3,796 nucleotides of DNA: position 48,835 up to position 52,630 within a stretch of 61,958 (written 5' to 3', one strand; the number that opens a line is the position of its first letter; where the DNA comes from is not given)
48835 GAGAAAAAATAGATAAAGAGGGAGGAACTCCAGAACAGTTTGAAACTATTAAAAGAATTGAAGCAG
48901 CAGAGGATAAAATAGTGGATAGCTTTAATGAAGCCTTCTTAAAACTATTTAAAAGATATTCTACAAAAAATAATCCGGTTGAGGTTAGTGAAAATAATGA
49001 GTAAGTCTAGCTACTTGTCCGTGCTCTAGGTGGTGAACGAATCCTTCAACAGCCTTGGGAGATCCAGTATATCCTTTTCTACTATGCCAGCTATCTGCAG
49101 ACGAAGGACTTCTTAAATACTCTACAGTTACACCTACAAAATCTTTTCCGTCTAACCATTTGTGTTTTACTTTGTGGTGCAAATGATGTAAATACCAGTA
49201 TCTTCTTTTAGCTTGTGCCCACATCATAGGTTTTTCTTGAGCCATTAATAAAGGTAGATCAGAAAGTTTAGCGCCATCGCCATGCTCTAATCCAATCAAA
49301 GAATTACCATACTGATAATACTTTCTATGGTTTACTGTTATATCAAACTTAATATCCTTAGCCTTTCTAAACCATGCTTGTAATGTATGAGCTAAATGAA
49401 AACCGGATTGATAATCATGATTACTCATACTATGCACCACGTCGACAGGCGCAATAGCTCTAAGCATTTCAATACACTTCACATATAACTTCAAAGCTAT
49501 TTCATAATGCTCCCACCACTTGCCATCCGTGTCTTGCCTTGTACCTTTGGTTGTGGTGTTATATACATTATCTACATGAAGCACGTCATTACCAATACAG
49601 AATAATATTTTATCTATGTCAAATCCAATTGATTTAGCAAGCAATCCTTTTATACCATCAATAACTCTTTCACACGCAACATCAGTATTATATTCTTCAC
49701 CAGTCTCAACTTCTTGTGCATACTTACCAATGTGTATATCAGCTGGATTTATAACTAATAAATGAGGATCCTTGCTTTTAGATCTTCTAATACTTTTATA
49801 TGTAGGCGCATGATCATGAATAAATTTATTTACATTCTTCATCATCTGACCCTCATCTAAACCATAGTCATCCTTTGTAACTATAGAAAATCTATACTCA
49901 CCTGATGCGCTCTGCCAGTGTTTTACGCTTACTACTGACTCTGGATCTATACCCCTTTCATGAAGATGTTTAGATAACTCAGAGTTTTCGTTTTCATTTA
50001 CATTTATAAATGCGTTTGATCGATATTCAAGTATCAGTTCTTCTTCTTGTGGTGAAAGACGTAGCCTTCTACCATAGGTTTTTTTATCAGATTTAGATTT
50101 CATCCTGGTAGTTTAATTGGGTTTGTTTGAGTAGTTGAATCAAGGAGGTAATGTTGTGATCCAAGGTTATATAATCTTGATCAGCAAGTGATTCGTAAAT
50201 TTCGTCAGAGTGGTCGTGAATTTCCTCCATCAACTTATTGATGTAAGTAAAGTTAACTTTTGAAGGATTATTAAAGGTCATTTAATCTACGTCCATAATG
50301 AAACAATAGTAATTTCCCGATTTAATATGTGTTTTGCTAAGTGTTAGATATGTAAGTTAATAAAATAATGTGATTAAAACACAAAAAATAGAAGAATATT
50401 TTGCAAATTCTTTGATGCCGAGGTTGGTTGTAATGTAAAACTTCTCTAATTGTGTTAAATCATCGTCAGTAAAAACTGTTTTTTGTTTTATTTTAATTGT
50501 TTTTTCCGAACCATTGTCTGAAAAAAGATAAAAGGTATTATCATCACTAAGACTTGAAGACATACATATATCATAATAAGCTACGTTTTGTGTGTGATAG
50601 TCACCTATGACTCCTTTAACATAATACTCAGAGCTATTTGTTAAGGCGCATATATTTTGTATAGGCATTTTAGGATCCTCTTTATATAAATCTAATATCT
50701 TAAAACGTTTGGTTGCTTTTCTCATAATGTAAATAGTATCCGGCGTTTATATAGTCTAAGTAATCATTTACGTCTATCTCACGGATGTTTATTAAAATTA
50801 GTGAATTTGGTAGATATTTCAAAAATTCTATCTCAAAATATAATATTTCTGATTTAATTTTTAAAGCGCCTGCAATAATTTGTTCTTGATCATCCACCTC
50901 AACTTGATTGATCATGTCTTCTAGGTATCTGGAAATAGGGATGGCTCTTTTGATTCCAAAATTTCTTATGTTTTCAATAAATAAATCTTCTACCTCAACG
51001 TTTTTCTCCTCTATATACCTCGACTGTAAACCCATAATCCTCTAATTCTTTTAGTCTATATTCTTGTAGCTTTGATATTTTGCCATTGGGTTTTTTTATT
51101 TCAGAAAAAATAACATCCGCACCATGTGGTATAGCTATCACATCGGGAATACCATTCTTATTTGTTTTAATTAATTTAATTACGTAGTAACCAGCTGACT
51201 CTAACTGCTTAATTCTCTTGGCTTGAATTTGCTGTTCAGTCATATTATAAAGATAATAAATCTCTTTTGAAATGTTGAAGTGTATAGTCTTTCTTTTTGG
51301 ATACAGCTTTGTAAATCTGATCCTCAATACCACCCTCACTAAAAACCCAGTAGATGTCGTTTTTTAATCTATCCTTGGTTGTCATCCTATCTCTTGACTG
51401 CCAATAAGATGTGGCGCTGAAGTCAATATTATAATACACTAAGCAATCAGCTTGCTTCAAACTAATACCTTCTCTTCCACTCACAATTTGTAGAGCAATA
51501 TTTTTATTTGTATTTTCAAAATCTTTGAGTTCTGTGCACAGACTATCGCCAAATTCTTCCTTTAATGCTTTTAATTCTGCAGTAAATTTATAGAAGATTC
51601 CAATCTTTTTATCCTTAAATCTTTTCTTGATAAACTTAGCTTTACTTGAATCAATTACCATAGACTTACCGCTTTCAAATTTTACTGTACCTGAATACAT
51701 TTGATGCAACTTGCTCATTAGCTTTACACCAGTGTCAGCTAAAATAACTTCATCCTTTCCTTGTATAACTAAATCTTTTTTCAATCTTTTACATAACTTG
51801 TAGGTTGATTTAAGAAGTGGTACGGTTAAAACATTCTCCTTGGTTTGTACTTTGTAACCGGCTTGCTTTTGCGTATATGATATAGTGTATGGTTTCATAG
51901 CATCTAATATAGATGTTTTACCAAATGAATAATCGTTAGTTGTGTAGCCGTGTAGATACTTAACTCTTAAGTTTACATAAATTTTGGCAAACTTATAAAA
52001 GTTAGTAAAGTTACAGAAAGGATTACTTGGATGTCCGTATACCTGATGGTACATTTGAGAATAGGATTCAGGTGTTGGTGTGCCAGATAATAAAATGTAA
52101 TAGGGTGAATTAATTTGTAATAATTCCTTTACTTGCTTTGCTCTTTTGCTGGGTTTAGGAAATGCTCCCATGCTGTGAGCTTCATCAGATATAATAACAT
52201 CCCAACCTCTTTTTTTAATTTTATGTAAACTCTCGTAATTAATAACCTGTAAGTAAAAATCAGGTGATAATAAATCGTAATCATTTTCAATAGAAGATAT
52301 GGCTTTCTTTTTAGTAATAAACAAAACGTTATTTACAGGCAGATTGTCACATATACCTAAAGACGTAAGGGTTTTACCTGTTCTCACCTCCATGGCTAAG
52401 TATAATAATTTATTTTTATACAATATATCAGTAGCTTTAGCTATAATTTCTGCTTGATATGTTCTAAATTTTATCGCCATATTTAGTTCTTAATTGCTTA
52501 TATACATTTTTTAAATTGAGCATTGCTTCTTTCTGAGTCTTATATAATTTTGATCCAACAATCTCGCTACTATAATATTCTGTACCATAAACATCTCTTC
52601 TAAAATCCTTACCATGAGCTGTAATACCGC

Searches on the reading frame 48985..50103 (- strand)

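Call 54: search_protein_families(library=phrogs, proteins=[window:48985-50103:-], max_evalue=0.001)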
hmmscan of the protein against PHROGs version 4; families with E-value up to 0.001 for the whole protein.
window:48985-50103:- (372 aa): 4 families
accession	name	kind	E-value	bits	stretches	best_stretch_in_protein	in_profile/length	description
phrog_704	-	DNA, RNA and nucleotide metabolism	1.5e-67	229.4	1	26-371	54-386/390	DNA repair exonuclease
phrog_284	-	DNA, RNA and nucleotide metabolism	1.8e-20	74.2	1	64-352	75-376/398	exonuclease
phrog_20762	-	unknown function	6.1e-10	40.4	1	262-370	12-114/117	-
phrog_21891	-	unknown function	2.1e-06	29.4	1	234-319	4-87/130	-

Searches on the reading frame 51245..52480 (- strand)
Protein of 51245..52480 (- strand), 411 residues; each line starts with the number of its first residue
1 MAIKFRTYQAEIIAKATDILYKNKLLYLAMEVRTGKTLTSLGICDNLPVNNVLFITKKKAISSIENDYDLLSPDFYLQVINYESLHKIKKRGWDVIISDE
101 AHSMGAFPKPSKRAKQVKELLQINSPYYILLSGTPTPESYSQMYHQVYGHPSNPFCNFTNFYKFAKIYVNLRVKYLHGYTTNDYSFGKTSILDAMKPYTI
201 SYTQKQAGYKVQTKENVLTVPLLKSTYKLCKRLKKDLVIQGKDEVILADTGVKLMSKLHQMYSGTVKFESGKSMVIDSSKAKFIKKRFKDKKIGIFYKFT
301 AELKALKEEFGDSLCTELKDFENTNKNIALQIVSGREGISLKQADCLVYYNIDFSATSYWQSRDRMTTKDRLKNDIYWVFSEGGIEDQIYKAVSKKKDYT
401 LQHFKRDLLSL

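Call 54: search_protein_families(library=phrogs, proteins=[window:51245-52480:-], max_evalue=0.001)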
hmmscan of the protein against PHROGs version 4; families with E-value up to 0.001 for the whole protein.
window:51245-52480:- (411 aa): 2 families
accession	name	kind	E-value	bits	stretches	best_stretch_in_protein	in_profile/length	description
phrog_62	-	DNA, RNA and nucleotide metabolism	7.9e-51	173.8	1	1-399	693-1128/1881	DNA helicase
phrog_16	-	DNA, RNA and nucleotide metabolism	5.8e-12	45.6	1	3-374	271-591/986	DNA helicase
